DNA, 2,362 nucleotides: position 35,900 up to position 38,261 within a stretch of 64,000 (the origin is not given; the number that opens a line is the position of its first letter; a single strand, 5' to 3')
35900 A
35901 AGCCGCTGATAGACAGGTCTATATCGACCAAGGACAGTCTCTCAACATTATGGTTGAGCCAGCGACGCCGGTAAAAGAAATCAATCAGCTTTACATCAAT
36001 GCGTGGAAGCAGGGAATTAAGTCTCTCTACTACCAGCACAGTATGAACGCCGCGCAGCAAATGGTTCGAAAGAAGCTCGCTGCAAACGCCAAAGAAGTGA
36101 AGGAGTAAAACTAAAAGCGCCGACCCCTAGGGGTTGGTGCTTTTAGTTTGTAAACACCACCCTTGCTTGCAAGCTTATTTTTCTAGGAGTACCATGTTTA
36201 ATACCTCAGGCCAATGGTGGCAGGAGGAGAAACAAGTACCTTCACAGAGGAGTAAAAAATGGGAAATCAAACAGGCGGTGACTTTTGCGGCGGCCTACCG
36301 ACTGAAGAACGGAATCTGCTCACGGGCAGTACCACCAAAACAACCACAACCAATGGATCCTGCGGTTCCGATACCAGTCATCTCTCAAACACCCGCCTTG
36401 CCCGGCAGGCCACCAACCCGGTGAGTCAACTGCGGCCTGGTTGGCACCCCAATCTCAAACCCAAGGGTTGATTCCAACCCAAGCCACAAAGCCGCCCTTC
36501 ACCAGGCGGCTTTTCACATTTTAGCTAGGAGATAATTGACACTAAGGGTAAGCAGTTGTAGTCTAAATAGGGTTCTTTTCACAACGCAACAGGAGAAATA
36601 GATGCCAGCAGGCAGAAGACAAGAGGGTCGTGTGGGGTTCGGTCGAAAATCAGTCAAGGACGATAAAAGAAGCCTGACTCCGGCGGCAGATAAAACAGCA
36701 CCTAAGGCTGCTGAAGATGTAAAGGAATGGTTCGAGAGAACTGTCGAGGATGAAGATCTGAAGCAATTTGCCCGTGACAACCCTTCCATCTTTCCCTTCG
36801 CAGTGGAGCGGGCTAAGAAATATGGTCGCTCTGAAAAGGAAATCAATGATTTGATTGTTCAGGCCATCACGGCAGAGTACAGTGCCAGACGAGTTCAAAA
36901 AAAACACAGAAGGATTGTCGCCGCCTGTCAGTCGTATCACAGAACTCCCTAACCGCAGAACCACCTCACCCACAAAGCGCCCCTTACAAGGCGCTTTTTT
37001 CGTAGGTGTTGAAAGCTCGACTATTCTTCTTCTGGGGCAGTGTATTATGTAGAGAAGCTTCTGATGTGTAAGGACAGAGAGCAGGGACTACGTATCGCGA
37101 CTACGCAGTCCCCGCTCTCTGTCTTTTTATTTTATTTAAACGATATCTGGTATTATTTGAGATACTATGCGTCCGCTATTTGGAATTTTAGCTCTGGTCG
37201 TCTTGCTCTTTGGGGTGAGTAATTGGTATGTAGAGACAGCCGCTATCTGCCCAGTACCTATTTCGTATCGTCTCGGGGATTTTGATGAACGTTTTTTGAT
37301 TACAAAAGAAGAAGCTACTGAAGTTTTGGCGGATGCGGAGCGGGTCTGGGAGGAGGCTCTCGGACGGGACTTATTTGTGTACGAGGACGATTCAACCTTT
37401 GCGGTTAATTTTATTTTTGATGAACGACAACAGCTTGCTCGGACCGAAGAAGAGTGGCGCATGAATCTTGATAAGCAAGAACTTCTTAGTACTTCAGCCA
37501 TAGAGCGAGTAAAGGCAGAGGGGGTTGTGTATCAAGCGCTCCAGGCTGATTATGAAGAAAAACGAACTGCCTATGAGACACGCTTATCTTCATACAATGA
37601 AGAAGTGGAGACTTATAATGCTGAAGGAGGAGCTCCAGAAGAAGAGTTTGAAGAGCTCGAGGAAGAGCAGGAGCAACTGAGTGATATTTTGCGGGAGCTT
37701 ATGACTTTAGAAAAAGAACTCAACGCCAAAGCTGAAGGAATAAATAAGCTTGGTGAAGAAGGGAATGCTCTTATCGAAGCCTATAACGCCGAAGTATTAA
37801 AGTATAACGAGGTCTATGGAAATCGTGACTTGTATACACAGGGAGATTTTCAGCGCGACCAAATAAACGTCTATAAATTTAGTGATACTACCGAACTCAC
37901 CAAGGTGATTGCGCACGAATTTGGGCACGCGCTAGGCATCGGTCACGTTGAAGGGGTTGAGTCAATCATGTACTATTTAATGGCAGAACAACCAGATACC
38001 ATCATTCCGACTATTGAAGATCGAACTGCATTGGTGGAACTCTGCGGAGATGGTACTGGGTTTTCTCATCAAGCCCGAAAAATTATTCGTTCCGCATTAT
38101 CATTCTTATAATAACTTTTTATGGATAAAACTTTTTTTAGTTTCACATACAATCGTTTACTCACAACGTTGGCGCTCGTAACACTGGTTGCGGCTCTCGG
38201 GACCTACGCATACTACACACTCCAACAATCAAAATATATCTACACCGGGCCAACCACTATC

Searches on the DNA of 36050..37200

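Call 9: search_rna_families(source=window, start=36050, end=37200, threshold=evalue, max_evalue=5)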
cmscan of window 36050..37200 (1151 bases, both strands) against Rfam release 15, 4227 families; matches with E-value up to 5: 10.
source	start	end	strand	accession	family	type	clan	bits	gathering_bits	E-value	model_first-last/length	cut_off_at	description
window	36064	36149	+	RF02495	ohsC_RNA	Gene; antitoxin;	-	27.5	50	0.1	1-77/77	no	Oppression of Hydrophobic ORF by sRNA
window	37050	37137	+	RF00238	ctRNA_pND324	Gene; antisense;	-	22.1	45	1.9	1-86/86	no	ctRNA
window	37066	37168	-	RF01606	plasmodium_snoR31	Gene; snRNA; snoRNA; HACA-box;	-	21.5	60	4.3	1-145/145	no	small nucleolar RNA snoR31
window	37064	37133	+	RF03778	mir-483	Gene; miRNA;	-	19.9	60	0.9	1-75/75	no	mir-483 microRNA precursor family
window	37069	37129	+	RF04024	mir-9571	Gene; miRNA;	-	19.2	100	1.1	1-86/86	no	mir-9571 microRNA precursor family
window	36420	36519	+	RF01859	Phe_leader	Cis-reg; leader;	-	18.7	55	3.4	1-125/125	no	Phenylalanine leader peptide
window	37077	37180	+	RF01796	frnS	Gene; sRNA;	-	18.3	60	2.8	1-119/119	no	Fumarate/nitrate reductase regulator sRNA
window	37078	37118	-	RF04245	MIR169_7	Gene; miRNA;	CL00098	18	44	3.6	1-85/85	no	MIR169_7 microRNA precursor family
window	36483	36566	-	RF02891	AgrB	Gene; antisense;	-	17.7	40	4.7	1-84/84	no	ArsR-gov region gene B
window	37066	37130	+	RF04164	MIR1507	Gene; miRNA;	-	16.4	73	1.9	16-90/107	no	MIR1507 microRNA precursor family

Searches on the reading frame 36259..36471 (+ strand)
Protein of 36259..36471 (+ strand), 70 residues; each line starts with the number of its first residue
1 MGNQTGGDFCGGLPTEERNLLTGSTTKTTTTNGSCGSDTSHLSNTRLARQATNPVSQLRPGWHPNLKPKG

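Call 11: search_protein_families(library=pfam, proteins=[window:36259-36471:+], max_evalue=1)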
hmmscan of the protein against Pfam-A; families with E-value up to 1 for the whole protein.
window:36259-36471:+ (70 aa): 0 families

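Call 50: list_cluster_members(proteins=[window:36259-36468:+, window:36602-36949:+, window:50026-50361:+, window:50488-50766:+, window:49894-50799:-, window:36134-36421:+])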
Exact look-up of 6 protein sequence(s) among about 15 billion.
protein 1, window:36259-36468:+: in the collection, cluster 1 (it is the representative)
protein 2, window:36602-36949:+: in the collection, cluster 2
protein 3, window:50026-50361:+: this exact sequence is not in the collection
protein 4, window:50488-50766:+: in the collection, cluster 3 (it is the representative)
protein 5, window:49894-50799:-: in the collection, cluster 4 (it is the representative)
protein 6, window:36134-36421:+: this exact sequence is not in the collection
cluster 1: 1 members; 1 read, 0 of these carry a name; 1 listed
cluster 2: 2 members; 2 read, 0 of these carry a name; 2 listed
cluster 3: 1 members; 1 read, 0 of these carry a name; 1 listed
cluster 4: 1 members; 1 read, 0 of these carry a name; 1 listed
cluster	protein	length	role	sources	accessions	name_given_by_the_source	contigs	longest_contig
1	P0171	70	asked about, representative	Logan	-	-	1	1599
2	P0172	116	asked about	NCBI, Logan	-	-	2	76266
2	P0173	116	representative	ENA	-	-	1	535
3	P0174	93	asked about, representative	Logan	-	-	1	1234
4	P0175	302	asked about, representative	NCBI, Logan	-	-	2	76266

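Call 58: search_protein_families(library=padloc, proteins=[window:36259-36471:+], max_evalue=1)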
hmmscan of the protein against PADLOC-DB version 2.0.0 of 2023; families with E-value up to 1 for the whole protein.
window:36259-36471:+ (70 aa): 0 families

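Call 59: search_protein_families(library=phrogs, proteins=[window:36259-36471:+], max_evalue=1)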
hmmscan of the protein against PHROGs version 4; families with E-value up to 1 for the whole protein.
window:36259-36471:+ (70 aa): 0 families

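Call 60: search_protein_families(library=ncbifam, proteins=[window:36259-36471:+], max_evalue=1)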
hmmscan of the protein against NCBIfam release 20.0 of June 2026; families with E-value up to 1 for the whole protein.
window:36259-36471:+ (70 aa): 0 families

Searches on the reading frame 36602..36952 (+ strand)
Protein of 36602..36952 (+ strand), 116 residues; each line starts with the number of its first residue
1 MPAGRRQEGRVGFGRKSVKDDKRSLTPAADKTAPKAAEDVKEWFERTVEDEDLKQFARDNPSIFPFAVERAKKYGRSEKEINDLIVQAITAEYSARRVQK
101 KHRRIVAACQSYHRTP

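Call 11: search_protein_families(library=pfam, proteins=[window:36602-36952:+], max_evalue=1)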
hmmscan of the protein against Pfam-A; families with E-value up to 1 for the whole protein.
window:36602-36952:+ (116 aa): 0 families

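Call 58: search_protein_families(library=padloc, proteins=[window:36602-36952:+], max_evalue=1)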
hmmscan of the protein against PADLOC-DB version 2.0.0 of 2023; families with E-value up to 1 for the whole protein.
window:36602-36952:+ (116 aa): 1 family
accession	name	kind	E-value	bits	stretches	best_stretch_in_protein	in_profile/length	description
PDLC02910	HicA-like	-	0.01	13.7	1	72-107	1-33/61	-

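Call 59: search_protein_families(library=phrogs, proteins=[window:36602-36952:+], max_evalue=1)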
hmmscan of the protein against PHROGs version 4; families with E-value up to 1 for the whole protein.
window:36602-36952:+ (116 aa): 4 families
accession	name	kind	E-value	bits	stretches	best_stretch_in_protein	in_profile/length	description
phrog_27363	-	unknown function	0.03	15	1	11-60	110-158/221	-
phrog_8738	-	unknown function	0.056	14.4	1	64-84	17-37/50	-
phrog_10910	-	unknown function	0.078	14.2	0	20-37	31-48/59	-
phrog_21556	-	unknown function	0.26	12.4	1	64-74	18-28/38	-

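Call 60: search_protein_families(library=ncbifam, proteins=[window:36602-36952:+], max_evalue=1)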
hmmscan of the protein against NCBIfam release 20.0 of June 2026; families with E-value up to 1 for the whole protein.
window:36602-36952:+ (116 aa): 0 families

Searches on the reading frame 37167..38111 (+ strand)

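Call 103: search_protein_families(library=pfam, proteins=[window:37167-38111:+], max_evalue=0.00001)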
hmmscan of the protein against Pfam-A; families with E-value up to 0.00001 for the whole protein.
window:37167-38111:+ (314 aa): 1 family
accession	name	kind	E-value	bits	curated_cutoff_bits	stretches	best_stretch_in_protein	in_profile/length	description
PF00413.30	Peptidase_M10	-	4.2e-09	36.9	24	1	224-291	102-156/159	Matrixin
